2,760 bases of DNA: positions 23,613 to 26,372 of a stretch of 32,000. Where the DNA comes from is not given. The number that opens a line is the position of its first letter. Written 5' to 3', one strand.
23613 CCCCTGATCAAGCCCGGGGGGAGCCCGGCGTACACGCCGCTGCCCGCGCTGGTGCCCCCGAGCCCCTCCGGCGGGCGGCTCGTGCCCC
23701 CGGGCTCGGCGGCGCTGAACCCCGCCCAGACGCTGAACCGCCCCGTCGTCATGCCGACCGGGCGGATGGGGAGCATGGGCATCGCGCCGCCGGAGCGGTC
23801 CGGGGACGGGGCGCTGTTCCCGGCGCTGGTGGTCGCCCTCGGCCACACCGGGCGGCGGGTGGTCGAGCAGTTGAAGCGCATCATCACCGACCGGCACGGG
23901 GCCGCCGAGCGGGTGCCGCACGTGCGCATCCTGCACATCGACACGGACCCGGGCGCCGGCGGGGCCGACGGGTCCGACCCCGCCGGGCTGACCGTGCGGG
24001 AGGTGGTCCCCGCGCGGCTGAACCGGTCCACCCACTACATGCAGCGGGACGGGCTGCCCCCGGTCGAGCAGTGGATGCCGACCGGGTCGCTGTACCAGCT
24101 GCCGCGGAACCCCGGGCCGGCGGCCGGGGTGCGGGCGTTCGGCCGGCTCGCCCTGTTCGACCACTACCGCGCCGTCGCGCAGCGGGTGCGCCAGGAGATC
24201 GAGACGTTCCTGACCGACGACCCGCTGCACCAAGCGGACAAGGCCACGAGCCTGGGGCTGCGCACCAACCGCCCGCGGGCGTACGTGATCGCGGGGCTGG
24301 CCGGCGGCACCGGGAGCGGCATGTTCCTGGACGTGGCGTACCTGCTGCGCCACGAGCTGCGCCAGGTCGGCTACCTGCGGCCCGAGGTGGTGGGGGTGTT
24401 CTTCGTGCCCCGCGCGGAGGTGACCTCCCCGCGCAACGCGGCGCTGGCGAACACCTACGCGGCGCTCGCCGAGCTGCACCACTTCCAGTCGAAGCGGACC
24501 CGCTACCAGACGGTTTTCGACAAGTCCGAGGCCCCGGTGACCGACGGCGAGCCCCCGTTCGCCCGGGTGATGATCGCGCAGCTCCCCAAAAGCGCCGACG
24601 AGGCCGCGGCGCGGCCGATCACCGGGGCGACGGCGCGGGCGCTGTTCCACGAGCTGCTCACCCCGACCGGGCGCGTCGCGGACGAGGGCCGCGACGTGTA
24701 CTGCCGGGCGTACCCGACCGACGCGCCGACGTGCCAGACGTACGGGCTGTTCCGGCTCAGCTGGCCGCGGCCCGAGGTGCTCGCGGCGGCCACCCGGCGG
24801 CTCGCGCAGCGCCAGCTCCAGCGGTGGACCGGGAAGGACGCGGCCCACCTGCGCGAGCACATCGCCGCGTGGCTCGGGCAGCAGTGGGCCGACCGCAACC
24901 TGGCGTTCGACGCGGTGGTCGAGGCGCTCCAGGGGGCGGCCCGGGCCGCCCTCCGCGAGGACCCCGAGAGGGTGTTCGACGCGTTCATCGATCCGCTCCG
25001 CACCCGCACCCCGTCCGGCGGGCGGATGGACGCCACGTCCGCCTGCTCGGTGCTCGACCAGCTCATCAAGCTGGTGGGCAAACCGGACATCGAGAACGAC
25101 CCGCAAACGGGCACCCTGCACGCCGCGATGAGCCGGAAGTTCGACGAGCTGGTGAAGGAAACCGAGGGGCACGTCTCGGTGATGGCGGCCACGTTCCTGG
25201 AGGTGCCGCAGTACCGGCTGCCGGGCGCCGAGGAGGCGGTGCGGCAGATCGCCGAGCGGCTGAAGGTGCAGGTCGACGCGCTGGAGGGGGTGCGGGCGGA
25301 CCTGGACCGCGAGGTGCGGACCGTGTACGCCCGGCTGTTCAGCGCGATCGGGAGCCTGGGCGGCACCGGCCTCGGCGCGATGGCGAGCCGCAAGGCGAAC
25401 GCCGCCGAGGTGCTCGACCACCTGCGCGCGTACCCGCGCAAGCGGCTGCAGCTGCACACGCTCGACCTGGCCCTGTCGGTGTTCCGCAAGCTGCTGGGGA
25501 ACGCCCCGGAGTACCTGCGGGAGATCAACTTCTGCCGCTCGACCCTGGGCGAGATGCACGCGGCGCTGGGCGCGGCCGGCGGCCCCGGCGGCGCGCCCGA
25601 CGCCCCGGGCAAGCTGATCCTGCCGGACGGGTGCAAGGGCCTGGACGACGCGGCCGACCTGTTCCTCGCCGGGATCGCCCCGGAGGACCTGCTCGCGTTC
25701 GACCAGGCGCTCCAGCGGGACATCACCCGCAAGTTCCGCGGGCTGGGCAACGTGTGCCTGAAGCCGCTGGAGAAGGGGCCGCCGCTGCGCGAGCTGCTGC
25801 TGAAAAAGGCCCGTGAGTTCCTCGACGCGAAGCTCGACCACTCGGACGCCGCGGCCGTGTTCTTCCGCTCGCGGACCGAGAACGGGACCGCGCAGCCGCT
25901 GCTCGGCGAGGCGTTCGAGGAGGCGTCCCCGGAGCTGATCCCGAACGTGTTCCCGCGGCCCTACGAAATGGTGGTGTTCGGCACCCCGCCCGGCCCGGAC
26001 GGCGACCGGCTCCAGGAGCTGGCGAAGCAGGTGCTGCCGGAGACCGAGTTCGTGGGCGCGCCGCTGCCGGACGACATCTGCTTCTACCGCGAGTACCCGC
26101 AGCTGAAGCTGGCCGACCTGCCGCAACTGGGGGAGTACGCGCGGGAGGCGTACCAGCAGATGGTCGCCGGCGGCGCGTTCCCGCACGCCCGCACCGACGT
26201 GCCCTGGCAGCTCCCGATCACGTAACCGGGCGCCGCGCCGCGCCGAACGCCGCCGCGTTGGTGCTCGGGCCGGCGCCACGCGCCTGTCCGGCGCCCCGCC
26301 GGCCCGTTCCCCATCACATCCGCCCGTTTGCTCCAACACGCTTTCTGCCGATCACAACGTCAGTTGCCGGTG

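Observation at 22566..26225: Hanks-type Ser/Thr kinase covalently fused to a tubulin/FtsZ-superfamily-like GTPase module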

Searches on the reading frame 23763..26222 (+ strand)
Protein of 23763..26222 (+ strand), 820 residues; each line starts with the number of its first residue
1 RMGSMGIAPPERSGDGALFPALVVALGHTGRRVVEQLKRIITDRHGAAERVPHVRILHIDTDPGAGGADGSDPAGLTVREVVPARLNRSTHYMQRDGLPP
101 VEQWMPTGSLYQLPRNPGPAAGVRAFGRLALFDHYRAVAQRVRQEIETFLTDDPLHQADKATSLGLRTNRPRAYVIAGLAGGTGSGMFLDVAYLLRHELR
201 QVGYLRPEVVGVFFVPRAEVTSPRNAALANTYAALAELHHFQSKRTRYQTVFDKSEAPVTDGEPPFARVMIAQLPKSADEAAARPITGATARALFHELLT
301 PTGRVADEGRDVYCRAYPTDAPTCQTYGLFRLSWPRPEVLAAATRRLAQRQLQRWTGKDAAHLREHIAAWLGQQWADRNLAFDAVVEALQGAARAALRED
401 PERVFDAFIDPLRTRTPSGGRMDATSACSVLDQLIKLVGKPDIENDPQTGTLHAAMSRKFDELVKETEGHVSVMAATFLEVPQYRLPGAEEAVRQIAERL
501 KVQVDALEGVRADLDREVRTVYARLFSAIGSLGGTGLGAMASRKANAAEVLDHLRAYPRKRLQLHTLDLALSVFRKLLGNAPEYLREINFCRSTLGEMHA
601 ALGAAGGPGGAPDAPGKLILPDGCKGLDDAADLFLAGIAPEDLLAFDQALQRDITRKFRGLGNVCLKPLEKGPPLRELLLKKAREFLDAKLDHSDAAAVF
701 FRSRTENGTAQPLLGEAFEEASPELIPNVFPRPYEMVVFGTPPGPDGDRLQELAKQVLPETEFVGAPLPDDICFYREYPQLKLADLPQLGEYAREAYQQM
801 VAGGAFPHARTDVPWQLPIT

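Call 14: find_homologous_proteins(query=window:23766-26222:+, max_evalue=0.00001)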
Query window:23766-26222:+ (819 aa): 458 proteins with E <= 0.00001 among 8000 candidates; the best 120 are listed.
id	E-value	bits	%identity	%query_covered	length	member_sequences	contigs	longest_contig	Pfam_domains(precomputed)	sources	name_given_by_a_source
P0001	0.0e+0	1768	95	100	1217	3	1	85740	PF07714.24,PF00069.32,PF13809.13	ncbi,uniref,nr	ncbi:tubulin-like doman-containing protein [Gemmata sp. JC717]|uniref:tubulin-like doman-containing 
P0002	0.0e+0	1672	89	100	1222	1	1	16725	PF07714.24,PF00069.32,PF13809.13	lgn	-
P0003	0.0e+0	1556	83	100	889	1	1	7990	PF13809.13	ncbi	ncbi:MAG TPA: tubulin-like doman-containing protein, partial [Gemmata sp.]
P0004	0.0e+0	1497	81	100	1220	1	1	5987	PF07714.24,PF00069.32,PF13809.13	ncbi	-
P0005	0.0e+0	1495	81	100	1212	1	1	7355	PF07714.24,PF00069.32,PF13809.13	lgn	-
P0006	0.0e+0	1471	78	100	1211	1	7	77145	PF07714.24,PF00069.32,PF13809.13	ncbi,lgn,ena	-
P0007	0.0e+0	1461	78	100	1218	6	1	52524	PF07714.24,PF00069.32,PF13809.13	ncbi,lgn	-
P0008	0.0e+0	1386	75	100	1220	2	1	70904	PF07714.24,PF00069.32,PF13809.13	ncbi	-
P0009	0.0e+0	1362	72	100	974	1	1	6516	PF13809.13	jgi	jgi:hypothetical protein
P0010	0.0e+0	1361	75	100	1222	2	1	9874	PF07714.24,PF00069.32,PF13809.13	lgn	-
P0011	0.0e+0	1352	74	100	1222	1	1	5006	PF07714.24,PF00069.32,PF13809.13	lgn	-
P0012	0.0e+0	1351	73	100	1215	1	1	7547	PF07714.24,PF00069.32,PF13809.13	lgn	-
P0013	0.0e+0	1347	74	100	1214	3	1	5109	PF07714.24,PF00069.32,PF13809.13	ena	-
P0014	0.0e+0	1343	73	100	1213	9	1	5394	PF07714.24,PF00069.32,PF13809.13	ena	-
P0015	0.0e+0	1338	73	100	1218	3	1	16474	PF07714.24,PF00069.32,PF13809.13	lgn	-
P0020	0.0e+0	1313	71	100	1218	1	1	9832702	PF07714.24,PF00069.32,PF13809.13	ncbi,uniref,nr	ncbi:tubulin-like doman-containing protein [Frigoriglobus tundricola]|uniref:non-specific serine/thr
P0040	0.0e+0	1210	66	100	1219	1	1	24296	PF07714.24,PF00069.32,PF13809.13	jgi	jgi:serine/threonine protein kinase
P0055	0.0e+0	1183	65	100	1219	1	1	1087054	PF07714.24,PF00069.32,PF13809.13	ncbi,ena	-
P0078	0.0e+0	1103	62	100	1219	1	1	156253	PF07714.24,PF00069.32,PF13809.13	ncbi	-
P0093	0.0e+0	1068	58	100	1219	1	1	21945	PF07714.24,PF00069.32,PF13809.13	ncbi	-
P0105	0.0e+0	1027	57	99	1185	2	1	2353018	PF07714.24,PF00069.32,PF13809.13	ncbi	ncbi:MAG: tubulin-like doman-containing protein [Gemmataceae bacterium]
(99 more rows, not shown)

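Call 30: search_solved_structures(query=window:23778-26222:+, max_evalue=10, show_alignments=2)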
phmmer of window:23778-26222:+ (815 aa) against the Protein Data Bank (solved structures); distinct sequences matched with E-value up to 10: 4.
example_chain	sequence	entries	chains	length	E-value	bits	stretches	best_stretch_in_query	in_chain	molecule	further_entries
8rve_0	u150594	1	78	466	0.21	12.8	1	489-575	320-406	Vimentin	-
1gk4_A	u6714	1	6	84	0.23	12.7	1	498-574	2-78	VIMENTIN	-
7bng_A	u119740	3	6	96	1.2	10.3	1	430-470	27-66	Lysostaphin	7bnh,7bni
7l7x_AAA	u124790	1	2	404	4.5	8.4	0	336-389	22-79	DegT/DnrJ/EryC1/StrS aminotransferase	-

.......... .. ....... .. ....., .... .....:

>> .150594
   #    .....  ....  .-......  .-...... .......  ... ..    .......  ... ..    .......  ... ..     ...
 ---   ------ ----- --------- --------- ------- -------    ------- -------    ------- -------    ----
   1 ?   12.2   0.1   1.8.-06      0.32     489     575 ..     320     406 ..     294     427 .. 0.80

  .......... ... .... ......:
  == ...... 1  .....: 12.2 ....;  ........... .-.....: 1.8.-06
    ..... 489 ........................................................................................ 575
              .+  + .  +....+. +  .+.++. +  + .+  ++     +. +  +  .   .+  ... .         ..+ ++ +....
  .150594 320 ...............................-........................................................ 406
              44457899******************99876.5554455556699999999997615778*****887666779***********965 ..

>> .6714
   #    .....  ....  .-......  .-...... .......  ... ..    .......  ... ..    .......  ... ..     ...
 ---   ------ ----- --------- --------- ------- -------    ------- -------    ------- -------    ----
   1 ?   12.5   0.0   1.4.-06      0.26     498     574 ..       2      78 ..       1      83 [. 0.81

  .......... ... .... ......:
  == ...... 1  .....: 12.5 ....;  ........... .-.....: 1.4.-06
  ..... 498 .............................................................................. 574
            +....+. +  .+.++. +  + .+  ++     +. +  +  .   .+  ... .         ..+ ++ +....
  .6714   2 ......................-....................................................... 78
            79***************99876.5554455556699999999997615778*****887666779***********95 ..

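Call 31: find_encoding_contigs(protein=P0020, flank=8000, max_places=2)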
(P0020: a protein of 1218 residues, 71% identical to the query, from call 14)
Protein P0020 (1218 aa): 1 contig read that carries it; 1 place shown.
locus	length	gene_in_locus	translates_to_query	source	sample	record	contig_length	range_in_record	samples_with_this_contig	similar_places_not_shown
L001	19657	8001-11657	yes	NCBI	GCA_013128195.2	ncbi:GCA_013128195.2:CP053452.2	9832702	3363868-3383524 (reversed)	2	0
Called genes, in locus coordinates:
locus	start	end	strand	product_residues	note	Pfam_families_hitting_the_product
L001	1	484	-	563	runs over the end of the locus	PF08448:PAS_4 (weak), PF01590:GAF, PF13185:GAF_2, PF00072:Response_reg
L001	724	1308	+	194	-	PF04542:Sigma70_r2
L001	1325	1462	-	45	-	-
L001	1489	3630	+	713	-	PF00069:Pkinase, PF07714:PK_Tyr_Ser-Thr, PF01636:APH (faint), PF03109:ABC1, PF01965:DJ-1_PfpI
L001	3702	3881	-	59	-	-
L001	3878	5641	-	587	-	PF05960:DUF885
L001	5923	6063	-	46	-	-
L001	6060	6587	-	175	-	-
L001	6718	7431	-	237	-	PF04476:4HFCP_synth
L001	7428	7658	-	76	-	-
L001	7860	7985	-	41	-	-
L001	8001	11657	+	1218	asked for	PF00069:Pkinase, PF07714:PK_Tyr_Ser-Thr, PF13809:Tubulin_2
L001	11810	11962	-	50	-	-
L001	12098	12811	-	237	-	PF21948:LplA-B_cat, PF03099:BPL_LplA_LipB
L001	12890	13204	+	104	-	PF07876:Dabb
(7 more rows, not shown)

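Call 32: find_encoding_contigs(protein=P0105, flank=8000, max_places=2)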
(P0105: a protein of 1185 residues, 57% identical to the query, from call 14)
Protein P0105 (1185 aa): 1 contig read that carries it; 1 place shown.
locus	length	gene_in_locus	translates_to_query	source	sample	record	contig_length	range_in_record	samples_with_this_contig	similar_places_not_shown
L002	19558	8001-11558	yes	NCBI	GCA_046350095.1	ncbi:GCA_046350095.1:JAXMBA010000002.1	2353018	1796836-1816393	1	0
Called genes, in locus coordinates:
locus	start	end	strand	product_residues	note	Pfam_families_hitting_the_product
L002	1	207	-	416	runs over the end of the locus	PF00109:ketoacyl-synt, PF00108:Thiolase_N (weak), PF02801:Ketoacyl-synt_C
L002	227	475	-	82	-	PF23297:ACP_SdgA_C (weak), PF00550:PP-binding, PF14573:PP-binding_2 (weak)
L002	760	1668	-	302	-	PF00698:Acyl_transf_1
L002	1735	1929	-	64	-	PF01783:Ribosomal_L32p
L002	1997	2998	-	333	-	PF20511:PMI_typeI_cat, PF07883:Cupin_2 (faint), PF21621:MPI_cupin_dom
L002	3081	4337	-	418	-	PF01011:PQQ (faint), PF13570:Beta-prop_ACSF4 (faint), PF13360:PQQ_2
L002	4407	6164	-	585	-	PF05960:DUF885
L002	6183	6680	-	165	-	-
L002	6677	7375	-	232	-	PF04476:4HFCP_synth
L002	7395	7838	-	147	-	PF04266:ASCH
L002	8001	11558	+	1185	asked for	PF00069:Pkinase, PF07714:PK_Tyr_Ser-Thr, PF13809:Tubulin_2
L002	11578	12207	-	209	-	PF01914:MarC, PF01810:LysE (weak)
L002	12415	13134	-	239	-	PF01027:Bax1-I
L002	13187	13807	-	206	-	PF01467:CTP_transf_like (weak)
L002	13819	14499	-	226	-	PF01625:PMSR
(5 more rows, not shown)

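Call 40: predict_structure(alignment_id=A2)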
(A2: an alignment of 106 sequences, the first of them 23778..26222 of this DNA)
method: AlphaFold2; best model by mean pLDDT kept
length: 815 residues; sequences in the alignment: 106
mean_pLDDT: 91.2   pTM: 0.77
mean pLDDT of the five models: 91.2, 90.9, 89.9, 89.1, 86.3
residues with pLDDT >= 90: 614; 70-90: 175; 50-70: 23; < 50: 3
segments of 3 or more residues with pLDDT < 50: none
pLDDT, mean of each block of 10 residues (from residue 1): 85 97 95 90 93 87 69 93 84 79 82 85 93 96 95 96 97 95 97 94 96 92 96 95 92 94 96 87 95 96 95 95 92 88 95 89 96 96 97 96 87 69 95 86 89 97 95 91 96 97 97 96 88 78 93 97 98 97 95 90 59 86 91 94 95 95 95 94 89 83 81 94 85 96 95 95 94 95 94 92 86 75
secondary structure, 60 per line:
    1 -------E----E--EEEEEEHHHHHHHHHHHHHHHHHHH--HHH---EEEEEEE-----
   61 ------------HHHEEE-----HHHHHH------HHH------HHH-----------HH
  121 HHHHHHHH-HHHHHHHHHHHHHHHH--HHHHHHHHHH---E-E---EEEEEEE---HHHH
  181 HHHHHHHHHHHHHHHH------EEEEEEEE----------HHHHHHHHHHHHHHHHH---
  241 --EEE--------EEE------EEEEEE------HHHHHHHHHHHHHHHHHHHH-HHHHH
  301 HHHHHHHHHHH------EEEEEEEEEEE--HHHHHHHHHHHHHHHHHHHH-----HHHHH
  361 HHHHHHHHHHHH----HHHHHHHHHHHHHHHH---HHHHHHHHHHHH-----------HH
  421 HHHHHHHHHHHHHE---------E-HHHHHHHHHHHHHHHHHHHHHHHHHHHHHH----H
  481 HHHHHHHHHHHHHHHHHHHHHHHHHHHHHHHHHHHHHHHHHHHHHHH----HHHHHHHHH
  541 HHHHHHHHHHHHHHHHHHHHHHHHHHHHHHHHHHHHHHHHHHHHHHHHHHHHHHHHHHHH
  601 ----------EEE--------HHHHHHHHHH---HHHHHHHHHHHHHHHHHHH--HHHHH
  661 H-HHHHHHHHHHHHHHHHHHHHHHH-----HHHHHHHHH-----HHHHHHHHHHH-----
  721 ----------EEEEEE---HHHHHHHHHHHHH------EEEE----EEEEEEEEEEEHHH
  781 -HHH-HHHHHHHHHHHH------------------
elements in order (helices of 4 or more, strands of 3 or more residues): E16-21 H22-40 E49-55 E76-78 H84-89 H119-128 H130-145 H148-157 E167-173 H177-196 E203-210 H221-237 E243-245 E254-256 E263-268 H275-294 H296-311 E318-328 H331-350 H356-372 H377-392 H396-407 H419-433 H446-475 H480-527 H532-600 E611-613 H622-631 H635-653 H656-661 H663-685 H691-699 H705-715 E731-736 H740-752 E759-762 E767-777 H786-797

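Call 42: search_protein_representatives(protein=window:23763-26222:+)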
Query: 820 residues. Proteins with E-value up to 0.001 (for the whole library): 3825; up to 1e-10: 1784; up to 1e-30: 469. The best 150 are listed.
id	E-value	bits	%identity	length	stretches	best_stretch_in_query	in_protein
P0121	3.0e-271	918.5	57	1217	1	1-818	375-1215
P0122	2.8e-241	819.4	60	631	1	187-818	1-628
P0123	1.1e-227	774.5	50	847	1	1-815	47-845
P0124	1.4e-222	757.6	47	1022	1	6-818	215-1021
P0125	3.4e-209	713.3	48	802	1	3-814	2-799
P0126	5.8e-198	676.2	47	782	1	18-819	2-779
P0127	4.7e-194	663.2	40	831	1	1-818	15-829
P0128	6.7e-179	613.1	39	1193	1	1-816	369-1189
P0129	2.2e-175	601.5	38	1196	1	3-818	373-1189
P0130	5.6e-167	573.7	42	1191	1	4-816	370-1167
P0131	1.4e-166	572.4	38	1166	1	3-815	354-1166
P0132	1.9e-166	571.9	40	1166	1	7-816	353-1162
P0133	9.7e-166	569.6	39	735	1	88-816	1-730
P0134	4.2e-165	567.5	39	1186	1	1-819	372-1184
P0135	1.7e-159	548.9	40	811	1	8-814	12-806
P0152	1.2e-130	453.5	32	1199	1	15-818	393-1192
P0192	2.2e-110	386.5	31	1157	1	8-820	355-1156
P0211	2.4e-104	366.5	30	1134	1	17-817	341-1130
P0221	1.1e-101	357.7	34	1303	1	8-815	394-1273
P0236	1.3e-95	337.7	29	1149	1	8-819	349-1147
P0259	2.7e-86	306.8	28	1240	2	6-286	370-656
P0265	9.0e-84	298.5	29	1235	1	18-812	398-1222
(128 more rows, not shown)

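Call 44: fold_search(model_id=the predicted structure, library=pdb)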
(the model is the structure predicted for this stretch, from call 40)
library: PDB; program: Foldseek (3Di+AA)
matches with E <= 10: 555; with E <= 0.001: 16
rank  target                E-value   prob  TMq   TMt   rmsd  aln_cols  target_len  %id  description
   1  8asn_A                1.2e-04  1.00  0.22  0.38   7.0       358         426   11  Crystal structure of the apo human TTL in complex with tubulin-stathmin (released 2022-09-21)
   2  9edr_A                1.5e-04  1.00  0.23  0.41   7.0       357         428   11  Tubulin Cofactors D,E,G,C and Tubulin complex -- TBCC N Terminus Bound to Tubulin (released 2026-02-04)
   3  7m2x_A                3.3e-04  1.00  0.23  0.40   6.8       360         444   12  Open conformation of the Yeast wild-type gamma-TuRC (released 2021-05-12)
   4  7ojc                  4.9e-04  1.00  0.19  0.45   7.9       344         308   13  SaFtsZ(Q48A) complexed with GDP (released 2022-03-02)
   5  4dxd                  5.1e-04  1.00  0.19  0.45   7.7       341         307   13  Staphylococcal Aureus FtsZ in complex with 723 (released 2012-05-23)
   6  8otz_NC               5.5e-04  1.00  0.20  0.34  11.2       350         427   14  48-nm repeat of the native axonemal doublet microtubule from bovine sperm (released 2023-11-22)
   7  5h5h                  6.1e-04  1.00  0.19  0.43   8.5       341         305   14  Staphylococcus aureus FtsZ-GDP R29A mutant in T state (released 2017-05-24)
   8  6rvn                  6.3e-04  1.00  0.20  0.45   7.9       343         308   14  aFtsz-GDP-Wat (released 2020-02-19)
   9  7sqc_UL               6.3e-04  1.00  0.20  0.35  11.2       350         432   14  Ciliary C1 central pair apparatus isolated from Chlamydomonas reinhardtii (released 2022-04-13)
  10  5h5g_A                6.6e-04  1.00  0.18  0.41   9.0       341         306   14  Staphylococcus aureus FtsZ-GDP in T and R states (released 2017-05-24)
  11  7anz_A                6.9e-04  1.00  0.21  0.39   7.6       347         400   11  Structure of the Candida albicans gamma-Tubulin Small Complex (released 2020-11-04)
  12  4u39_C                7.2e-04  1.00  0.19  0.48   9.0       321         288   12  Crystal Structure of FtsZ:MciZ Complex from Bacillus subtilis (released 2015-03-18)
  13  6yd1                  7.2e-04  1.00  0.19  0.43   8.5       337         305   14  SaFtsZ-DFMBA (released 2021-07-28)
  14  8otz_LM               7.9e-04  1.00  0.18  0.32  11.5       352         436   12  48-nm repeat of the native axonemal doublet microtubule from bovine sperm (released 2023-11-22)
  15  9qvm_l                9.4e-04  1.00  0.22  0.36   6.6       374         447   11  Cryo-EM reconstruction of the NEDD1 anchor protein and CDK5RAP2 bound to the gamma-tubulin ring complex (released 2025-05-21)
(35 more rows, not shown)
